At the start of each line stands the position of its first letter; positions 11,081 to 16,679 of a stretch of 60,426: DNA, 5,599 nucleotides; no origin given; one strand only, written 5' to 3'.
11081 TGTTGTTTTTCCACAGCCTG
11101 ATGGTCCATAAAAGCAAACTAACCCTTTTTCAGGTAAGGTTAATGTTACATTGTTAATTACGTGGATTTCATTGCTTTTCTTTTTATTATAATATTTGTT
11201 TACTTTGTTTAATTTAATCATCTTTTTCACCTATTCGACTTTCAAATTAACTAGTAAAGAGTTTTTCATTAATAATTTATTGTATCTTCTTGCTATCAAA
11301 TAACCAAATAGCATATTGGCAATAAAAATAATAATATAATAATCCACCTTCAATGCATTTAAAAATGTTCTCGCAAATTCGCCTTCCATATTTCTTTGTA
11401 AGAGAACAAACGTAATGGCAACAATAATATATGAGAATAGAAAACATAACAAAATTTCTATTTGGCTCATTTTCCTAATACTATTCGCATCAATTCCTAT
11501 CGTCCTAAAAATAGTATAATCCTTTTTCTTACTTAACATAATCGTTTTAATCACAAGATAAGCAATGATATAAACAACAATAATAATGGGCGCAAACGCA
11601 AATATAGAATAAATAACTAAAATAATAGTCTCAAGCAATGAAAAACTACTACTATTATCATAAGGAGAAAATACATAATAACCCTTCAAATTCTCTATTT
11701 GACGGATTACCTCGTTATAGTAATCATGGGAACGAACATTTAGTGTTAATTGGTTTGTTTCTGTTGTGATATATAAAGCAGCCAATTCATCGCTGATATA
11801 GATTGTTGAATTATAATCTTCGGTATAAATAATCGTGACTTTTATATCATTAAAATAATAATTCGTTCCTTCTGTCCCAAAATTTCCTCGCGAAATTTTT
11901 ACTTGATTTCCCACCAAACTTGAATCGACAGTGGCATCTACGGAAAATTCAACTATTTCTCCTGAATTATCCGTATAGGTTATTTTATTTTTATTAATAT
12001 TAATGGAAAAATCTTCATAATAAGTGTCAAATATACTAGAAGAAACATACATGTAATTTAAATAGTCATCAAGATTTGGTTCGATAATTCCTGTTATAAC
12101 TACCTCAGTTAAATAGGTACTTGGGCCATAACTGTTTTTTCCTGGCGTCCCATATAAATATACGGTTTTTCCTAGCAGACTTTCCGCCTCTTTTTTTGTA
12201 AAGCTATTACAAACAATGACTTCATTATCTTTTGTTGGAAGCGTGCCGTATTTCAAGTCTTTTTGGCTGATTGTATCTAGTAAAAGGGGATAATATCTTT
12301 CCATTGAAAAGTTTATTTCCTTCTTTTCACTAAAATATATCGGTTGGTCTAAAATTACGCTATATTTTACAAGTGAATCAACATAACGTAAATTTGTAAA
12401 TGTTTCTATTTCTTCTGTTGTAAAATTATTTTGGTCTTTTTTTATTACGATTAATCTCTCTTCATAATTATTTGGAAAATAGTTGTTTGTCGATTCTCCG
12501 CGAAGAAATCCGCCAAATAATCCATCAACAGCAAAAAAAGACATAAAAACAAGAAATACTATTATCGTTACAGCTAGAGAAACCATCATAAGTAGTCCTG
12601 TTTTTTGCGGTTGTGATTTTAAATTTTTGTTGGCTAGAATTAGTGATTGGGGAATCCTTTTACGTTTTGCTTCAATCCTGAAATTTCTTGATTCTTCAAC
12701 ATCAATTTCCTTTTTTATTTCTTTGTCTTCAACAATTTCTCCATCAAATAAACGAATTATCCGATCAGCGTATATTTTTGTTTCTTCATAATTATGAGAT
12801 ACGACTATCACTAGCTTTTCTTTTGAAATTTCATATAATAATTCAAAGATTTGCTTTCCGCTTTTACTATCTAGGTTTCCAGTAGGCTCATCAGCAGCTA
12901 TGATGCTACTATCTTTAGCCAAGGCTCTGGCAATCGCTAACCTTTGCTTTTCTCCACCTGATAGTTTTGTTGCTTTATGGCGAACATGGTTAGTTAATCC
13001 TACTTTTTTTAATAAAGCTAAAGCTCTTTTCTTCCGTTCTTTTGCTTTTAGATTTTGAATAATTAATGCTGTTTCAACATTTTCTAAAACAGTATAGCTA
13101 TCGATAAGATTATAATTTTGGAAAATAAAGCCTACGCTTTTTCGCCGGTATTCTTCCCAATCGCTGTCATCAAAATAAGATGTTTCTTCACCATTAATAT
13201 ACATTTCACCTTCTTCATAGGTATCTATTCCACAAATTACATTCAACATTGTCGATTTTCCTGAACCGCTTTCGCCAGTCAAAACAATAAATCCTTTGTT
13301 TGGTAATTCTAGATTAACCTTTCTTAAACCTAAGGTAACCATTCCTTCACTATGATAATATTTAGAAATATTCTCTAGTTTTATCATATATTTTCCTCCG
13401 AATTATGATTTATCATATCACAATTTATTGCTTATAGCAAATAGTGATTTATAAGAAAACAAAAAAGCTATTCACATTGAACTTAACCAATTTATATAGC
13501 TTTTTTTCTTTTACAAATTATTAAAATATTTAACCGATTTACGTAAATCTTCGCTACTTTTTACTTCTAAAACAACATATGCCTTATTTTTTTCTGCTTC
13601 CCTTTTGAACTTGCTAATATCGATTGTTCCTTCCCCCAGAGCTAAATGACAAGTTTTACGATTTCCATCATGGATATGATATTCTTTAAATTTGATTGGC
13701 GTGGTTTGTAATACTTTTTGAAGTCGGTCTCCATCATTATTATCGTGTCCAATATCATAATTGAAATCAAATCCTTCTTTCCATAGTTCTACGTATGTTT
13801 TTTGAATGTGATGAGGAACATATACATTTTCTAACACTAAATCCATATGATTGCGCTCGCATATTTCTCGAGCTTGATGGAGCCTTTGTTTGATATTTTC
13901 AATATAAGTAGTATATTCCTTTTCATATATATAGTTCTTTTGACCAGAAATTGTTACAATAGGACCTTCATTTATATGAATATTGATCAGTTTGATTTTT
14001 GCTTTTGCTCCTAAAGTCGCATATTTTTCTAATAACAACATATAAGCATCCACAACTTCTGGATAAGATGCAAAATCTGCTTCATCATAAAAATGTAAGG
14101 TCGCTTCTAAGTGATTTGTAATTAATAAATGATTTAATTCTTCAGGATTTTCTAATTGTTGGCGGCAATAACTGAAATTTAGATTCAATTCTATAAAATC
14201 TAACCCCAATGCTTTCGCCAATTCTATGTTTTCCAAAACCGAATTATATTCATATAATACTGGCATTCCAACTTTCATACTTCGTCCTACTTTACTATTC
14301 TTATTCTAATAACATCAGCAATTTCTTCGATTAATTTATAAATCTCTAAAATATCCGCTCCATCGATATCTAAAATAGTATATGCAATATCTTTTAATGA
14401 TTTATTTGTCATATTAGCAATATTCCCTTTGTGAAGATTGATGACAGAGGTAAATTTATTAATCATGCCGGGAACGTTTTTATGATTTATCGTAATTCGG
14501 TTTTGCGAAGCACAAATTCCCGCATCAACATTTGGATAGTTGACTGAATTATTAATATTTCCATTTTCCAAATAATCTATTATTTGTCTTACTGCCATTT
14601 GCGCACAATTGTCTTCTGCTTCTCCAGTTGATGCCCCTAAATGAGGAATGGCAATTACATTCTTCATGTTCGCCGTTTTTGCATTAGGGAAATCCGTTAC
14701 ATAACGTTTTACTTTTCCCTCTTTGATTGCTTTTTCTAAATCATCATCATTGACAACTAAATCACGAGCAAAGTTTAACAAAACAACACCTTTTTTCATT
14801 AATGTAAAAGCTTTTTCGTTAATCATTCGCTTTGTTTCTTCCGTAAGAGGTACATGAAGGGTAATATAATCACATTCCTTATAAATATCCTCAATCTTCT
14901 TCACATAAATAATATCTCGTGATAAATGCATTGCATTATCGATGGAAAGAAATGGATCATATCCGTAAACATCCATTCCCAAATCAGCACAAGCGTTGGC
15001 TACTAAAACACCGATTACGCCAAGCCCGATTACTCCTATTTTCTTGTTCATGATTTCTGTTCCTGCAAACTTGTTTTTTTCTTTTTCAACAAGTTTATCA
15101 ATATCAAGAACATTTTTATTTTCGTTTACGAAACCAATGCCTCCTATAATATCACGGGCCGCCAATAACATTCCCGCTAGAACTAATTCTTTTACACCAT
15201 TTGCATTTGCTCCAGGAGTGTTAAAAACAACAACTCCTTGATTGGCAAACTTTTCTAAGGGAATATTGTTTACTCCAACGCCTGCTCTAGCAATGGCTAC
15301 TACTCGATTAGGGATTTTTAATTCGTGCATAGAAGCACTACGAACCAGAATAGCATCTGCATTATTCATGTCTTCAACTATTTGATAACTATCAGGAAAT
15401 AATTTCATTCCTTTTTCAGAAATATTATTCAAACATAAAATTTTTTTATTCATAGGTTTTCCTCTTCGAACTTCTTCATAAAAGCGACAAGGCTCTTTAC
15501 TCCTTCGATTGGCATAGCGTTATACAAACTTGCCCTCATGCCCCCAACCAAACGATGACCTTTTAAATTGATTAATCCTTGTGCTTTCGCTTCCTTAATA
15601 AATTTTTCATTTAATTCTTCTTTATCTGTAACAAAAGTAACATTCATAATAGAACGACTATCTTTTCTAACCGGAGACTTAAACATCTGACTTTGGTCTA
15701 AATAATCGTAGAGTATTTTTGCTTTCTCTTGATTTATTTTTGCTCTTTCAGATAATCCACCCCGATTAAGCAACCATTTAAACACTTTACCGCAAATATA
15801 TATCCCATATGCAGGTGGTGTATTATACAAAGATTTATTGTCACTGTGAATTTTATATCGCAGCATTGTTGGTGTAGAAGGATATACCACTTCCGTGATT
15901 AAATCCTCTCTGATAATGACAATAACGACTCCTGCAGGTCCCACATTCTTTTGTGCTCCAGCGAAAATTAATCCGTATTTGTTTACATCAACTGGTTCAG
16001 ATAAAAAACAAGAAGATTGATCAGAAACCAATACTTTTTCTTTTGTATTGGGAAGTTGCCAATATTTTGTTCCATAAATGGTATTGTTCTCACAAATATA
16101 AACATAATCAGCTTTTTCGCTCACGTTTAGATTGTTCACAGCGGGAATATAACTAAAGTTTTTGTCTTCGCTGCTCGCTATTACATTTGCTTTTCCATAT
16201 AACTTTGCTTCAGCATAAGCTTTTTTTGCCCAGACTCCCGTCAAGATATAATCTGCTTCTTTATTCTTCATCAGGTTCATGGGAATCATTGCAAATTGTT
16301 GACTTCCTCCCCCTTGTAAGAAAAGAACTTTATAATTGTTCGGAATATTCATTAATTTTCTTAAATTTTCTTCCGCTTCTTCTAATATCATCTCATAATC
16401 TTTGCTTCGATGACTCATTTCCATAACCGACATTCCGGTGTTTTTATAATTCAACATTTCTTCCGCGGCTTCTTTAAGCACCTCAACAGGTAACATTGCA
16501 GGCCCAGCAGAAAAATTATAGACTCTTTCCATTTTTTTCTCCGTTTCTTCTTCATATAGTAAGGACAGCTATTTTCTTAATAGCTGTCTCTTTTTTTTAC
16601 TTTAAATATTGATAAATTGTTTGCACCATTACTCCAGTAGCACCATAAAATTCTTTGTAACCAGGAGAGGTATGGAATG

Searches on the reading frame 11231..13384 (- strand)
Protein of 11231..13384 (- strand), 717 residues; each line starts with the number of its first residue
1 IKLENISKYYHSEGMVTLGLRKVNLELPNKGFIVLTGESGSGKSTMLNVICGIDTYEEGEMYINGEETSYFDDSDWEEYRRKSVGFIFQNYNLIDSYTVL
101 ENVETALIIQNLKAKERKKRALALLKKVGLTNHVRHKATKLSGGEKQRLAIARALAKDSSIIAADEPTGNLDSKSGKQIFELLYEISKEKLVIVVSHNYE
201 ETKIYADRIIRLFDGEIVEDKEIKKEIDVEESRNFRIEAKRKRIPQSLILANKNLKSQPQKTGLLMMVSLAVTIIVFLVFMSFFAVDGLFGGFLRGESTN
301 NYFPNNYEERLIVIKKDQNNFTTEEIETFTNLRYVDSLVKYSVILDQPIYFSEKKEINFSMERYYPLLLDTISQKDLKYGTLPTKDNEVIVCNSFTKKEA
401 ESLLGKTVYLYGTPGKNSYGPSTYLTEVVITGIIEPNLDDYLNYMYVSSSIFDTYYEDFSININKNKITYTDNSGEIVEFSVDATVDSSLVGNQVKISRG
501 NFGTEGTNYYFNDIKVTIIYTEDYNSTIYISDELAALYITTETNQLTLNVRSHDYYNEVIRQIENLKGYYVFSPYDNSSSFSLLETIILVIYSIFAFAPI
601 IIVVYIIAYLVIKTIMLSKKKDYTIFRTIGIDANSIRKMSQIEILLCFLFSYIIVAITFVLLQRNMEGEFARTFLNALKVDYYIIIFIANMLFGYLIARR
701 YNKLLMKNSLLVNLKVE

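Call 70: search_protein_families(library=pfam, proteins=[window:11231-13384:-], max_evalue=0.00001)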
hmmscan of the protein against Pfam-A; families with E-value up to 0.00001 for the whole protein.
window:11231-13384:- (717 aa): 2 families
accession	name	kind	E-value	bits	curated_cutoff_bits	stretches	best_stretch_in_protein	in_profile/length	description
PF00005.33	ABC_tran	-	3.8e-32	112.2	25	1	20-168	1-136/137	ABC transporter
PF02463.25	SMC_N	-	5.7e-06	26.3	40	1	29-213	23-212/220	RecF/RecN/SMC N terminal domain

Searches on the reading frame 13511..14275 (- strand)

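Call 70: search_protein_families(library=pfam, proteins=[window:13511-14275:-], max_evalue=0.00001)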
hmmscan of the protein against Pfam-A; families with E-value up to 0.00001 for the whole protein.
window:13511-14275:- (254 aa): 1 family
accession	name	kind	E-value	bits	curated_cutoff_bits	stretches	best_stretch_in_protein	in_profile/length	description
PF01261.30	AP_endonuc_2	-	5.1e-13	49.7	31.1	1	17-252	1-247/249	Xylose isomerase-like TIM barrel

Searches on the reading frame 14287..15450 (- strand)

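Call 70: search_protein_families(library=pfam, proteins=[window:14287-15450:-], max_evalue=0.00001)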
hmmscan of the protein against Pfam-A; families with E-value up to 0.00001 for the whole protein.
window:14287-15450:- (387 aa): 3 families
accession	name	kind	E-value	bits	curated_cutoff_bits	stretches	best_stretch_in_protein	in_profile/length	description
PF02826.25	2-Hacid_dh_C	-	3.2e-38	131.3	25.1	1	106-272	16-178/178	D-isomer specific 2-hydroxyacid dehydrogenase, NAD binding domain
PF00389.36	2-Hacid_dh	-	2.9e-18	66.3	24.6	1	19-304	28-134/134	D-isomer specific 2-hydroxyacid dehydrogenase, catalytic domain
PF03446.21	NAD_binding_2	-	1.4e-08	35.3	21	1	137-244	1-109/161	NAD binding domain of 6-phosphogluconate dehydrogenase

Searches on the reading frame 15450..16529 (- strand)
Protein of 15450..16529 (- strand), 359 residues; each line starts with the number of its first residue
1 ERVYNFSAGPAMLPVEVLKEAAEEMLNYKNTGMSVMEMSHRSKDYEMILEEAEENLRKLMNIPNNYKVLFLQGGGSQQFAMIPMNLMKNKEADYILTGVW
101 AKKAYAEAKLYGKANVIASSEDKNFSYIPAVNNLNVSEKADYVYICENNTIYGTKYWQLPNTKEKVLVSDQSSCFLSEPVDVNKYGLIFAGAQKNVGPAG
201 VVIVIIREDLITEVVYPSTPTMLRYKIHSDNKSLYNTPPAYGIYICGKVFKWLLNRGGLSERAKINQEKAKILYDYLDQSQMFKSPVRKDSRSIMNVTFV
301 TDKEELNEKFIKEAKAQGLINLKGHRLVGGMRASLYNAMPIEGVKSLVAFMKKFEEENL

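Call 70: search_protein_families(library=pfam, proteins=[window:15450-16529:-], max_evalue=0.00001)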
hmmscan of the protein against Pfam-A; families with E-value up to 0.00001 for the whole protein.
window:15450-16529:- (359 aa): 1 family
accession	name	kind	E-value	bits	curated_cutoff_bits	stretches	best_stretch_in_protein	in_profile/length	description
PF00266.25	Aminotran_5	-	2.5e-46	158.8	21.5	1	3-347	1-371/371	Aminotransferase class-V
